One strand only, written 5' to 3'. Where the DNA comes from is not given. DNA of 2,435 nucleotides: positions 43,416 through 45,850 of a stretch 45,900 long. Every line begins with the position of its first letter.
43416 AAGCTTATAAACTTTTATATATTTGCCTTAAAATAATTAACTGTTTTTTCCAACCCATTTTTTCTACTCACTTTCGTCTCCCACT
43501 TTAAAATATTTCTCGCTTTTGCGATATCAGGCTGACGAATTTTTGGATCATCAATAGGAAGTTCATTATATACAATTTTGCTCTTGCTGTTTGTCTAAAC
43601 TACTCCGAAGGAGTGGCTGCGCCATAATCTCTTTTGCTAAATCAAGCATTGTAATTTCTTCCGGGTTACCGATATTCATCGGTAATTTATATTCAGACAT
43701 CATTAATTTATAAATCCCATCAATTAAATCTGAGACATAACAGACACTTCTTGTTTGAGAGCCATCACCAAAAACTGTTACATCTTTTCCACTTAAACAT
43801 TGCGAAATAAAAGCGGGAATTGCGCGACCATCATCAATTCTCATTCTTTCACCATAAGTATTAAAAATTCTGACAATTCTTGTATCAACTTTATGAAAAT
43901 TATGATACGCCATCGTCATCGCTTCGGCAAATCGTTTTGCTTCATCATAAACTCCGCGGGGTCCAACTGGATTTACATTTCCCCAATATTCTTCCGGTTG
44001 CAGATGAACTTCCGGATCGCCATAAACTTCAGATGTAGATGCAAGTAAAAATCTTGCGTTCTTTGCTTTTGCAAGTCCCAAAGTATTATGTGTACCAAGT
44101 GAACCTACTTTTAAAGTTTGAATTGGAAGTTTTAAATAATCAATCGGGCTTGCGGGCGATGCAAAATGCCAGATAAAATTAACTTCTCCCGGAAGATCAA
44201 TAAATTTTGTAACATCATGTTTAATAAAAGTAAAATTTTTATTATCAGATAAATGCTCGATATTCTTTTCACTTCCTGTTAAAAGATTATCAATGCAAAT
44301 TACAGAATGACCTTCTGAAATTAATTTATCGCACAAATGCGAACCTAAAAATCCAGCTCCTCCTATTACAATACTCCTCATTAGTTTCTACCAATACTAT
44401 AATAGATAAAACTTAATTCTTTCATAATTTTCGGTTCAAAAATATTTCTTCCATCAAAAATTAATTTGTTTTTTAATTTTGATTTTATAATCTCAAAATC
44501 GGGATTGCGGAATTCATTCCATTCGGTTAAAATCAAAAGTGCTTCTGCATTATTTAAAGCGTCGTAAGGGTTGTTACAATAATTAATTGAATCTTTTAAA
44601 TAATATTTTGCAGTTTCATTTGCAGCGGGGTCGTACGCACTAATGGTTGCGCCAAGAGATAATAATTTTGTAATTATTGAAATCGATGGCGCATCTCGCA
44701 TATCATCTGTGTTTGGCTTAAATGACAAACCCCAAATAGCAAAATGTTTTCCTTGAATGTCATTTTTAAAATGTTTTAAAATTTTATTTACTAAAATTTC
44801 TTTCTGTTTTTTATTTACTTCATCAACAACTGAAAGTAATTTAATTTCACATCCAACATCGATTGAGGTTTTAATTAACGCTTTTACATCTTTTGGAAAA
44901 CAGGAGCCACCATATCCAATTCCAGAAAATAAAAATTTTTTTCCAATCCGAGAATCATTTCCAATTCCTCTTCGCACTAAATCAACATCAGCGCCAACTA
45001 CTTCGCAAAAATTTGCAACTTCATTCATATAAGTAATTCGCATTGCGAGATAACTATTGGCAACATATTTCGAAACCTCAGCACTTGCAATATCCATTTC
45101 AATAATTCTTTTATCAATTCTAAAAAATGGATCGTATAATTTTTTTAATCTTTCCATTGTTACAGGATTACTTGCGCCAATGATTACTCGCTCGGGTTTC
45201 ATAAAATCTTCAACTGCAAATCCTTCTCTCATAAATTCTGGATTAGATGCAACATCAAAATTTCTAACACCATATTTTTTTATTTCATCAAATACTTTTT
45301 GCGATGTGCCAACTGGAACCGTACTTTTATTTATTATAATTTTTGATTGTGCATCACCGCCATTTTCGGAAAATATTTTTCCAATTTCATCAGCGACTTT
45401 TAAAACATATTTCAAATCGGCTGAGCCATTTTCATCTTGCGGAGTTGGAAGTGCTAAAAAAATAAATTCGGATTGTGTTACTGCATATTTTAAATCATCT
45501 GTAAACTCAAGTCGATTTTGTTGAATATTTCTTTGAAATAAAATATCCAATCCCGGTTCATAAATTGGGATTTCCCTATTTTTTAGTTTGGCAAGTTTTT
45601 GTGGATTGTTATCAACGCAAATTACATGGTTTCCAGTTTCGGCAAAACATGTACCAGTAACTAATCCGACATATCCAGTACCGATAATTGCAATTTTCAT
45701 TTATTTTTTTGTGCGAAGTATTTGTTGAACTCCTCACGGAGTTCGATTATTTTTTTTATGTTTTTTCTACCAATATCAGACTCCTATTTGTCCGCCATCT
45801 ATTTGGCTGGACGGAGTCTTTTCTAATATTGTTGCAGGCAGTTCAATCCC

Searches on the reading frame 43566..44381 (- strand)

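Call 9: search_protein_families(library=pfam, proteins=[window:43566-44381:-], max_evalue=0.0001)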
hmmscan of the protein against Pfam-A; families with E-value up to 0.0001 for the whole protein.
window:43566-44381:- (271 aa): 6 families
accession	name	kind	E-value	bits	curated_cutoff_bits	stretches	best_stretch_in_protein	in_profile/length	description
PF01370.27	Epimerase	-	1.9e-44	152.3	20.9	1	4-229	2-227/240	NAD dependent epimerase/dehydratase family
PF16363.11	GDP_Man_Dehyd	-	8.4e-40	137.7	27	1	5-255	2-265/332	GDP-mannose 4,6 dehydratase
PF01073.25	3Beta_HSD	-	1.2e-11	44.6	22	1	4-218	1-220/280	3-beta hydroxysteroid dehydrogenase/isomerase family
PF07993.18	NAD_binding_4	-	3.9e-06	26.7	20.1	0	61-179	83-211/258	Male sterility protein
PF04321.23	RmlD_sub_bind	-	2.3e-05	24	27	0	1-255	1-230/287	RmlD substrate binding domain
PF02719.21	Polysacc_synt_2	-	3.5e-05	23.6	20.2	0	139-252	132-243/293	Polysaccharide biosynthesis protein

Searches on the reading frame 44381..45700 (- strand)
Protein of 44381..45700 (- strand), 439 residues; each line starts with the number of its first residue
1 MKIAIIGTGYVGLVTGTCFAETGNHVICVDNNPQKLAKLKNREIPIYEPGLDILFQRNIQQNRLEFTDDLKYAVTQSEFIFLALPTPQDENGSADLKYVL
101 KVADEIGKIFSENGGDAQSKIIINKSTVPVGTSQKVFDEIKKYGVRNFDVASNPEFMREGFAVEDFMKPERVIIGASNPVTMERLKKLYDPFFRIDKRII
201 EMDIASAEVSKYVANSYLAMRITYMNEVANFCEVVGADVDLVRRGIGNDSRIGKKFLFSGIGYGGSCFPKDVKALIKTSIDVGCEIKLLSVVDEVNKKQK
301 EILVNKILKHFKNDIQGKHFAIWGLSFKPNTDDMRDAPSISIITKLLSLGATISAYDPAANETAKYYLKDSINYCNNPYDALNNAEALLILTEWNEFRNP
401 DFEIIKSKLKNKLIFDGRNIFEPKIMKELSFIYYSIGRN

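Call 9: search_protein_families(library=pfam, proteins=[window:44381-45700:-], max_evalue=0.0001)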
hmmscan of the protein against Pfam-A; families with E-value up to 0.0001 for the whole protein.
window:44381-45700:- (439 aa): 7 families
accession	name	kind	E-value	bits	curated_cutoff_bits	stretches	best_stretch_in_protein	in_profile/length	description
PF03721.20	UDPG_MGDP_dh_N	-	8.8e-61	205.2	27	1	1-188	1-187/187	UDP-glucose/GDP-mannose dehydrogenase family, NAD binding domain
PF03720.21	UDPG_MGDP_dh_C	-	7.6e-36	123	30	1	321-423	1-103/103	UDP-glucose/GDP-mannose dehydrogenase family, UDP binding domain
PF00984.24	UDPG_MGDP_dh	-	7.6e-33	112.9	25.4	1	206-297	2-93/94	UDP-glucose/GDP-mannose dehydrogenase family, central domain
PF03807.23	F420_oxidored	-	1.7e-06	29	21.6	0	2-86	1-69/94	NADP oxidoreductase coenzyme F420-dependent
PF02558.23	ApbA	-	7.7e-06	26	22.2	1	3-101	1-91/150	Ketopantoate reductase PanE/ApbA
PF03446.21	NAD_binding_2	-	1.2e-05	25.9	21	0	2-150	1-117/161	NAD binding domain of 6-phosphogluconate dehydrogenase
PF01210.29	NAD_Gly3P_dh_N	-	9.3e-05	22.9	23.1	0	2-97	1-90/158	NAD-dependent glycerol-3-phosphate dehydrogenase N-terminus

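Call 30: list_cluster_members(proteins=[window:44381-45700:-, window:9459-10505:-, window:35118-36164:-, window:37705-38535:-, window:6734-7903:-, window:3033-4949:-])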
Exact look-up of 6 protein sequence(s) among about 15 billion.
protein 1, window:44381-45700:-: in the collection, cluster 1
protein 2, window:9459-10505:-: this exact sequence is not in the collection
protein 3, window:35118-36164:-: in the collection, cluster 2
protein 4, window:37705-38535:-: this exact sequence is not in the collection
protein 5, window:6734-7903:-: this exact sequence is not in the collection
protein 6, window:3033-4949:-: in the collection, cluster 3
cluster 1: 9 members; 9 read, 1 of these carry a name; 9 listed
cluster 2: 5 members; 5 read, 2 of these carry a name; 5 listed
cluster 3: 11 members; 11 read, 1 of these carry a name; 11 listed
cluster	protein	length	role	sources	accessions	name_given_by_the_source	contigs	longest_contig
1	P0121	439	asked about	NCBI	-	-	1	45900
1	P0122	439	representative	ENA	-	-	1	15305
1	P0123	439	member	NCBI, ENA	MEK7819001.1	MAG: UDP-glucose/GDP-mannose dehydrogenase family protein [Bacteroidota bacterium]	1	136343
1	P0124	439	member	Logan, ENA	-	-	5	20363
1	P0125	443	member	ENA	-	-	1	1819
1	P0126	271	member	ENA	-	-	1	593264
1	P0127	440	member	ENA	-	-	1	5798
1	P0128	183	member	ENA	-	-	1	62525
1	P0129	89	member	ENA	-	-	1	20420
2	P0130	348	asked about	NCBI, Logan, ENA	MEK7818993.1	MAG: hypothetical protein AAB255_04275 [Bacteroidota bacterium]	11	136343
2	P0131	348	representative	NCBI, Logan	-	-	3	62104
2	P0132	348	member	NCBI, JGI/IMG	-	hypothetical protein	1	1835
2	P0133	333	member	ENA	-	-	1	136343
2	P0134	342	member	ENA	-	-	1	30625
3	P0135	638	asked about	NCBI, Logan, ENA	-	-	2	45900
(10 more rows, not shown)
